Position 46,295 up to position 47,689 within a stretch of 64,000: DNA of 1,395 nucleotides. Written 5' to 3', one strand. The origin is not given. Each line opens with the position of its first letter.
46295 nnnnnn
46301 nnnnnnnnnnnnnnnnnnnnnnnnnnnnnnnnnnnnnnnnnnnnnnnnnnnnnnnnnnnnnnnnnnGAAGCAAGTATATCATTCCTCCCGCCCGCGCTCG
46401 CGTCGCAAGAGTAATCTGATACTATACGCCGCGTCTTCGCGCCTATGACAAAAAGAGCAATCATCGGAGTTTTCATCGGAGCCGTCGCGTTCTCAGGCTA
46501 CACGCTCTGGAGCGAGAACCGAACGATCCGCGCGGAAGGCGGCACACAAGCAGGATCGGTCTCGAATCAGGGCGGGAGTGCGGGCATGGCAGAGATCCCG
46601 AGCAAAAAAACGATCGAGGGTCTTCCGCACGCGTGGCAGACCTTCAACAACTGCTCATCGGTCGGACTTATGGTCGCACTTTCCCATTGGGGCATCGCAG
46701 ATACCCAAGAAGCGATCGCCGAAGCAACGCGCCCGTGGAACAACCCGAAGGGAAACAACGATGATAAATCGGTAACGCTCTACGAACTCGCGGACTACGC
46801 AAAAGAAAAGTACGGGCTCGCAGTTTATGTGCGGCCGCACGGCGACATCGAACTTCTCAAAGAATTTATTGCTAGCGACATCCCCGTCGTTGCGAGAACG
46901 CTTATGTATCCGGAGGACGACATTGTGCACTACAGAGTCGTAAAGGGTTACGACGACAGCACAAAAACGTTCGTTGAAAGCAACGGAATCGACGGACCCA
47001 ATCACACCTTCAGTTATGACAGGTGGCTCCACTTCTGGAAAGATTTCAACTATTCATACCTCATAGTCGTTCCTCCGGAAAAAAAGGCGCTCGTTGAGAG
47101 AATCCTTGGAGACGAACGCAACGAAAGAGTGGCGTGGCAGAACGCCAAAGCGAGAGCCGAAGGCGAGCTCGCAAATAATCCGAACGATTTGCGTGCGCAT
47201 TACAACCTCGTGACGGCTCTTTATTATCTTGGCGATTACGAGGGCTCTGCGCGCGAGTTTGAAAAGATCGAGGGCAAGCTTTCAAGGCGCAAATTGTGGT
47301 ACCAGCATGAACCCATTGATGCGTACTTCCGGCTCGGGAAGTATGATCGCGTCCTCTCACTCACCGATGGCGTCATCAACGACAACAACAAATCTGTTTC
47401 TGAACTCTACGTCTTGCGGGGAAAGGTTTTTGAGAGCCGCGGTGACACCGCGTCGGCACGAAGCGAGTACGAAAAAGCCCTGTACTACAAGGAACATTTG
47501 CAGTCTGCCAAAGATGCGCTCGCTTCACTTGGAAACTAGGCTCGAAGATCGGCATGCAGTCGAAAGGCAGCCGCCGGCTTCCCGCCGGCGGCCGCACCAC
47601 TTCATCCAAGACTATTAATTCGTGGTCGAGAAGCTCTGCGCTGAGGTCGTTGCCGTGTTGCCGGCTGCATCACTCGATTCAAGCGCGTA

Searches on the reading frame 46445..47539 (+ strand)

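Call 39: search_protein_families(library=pfam, proteins=[window:46445-47539:+], max_evalue=0.001)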
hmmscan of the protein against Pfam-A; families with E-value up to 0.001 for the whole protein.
window:46445-47539:+ (364 aa): 4 families
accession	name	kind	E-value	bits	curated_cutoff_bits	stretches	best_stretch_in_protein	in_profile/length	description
PF13529.12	Peptidase_C39_2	-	2.1e-09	38.6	24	1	65-177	11-138/143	Peptidase_C39 like family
PF07719.23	TPR_2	-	3.8e-05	23.9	27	0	320-347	2-29/34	Tetratricopeptide repeat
PF13424.12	TPR_12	-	4.7e-05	23.9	30.1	0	300-346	26-72/77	Tetratricopeptide repeat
PF13432.12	TPR_16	-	0.00018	22.3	32.7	0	232-274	14-56/65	Tetratricopeptide repeat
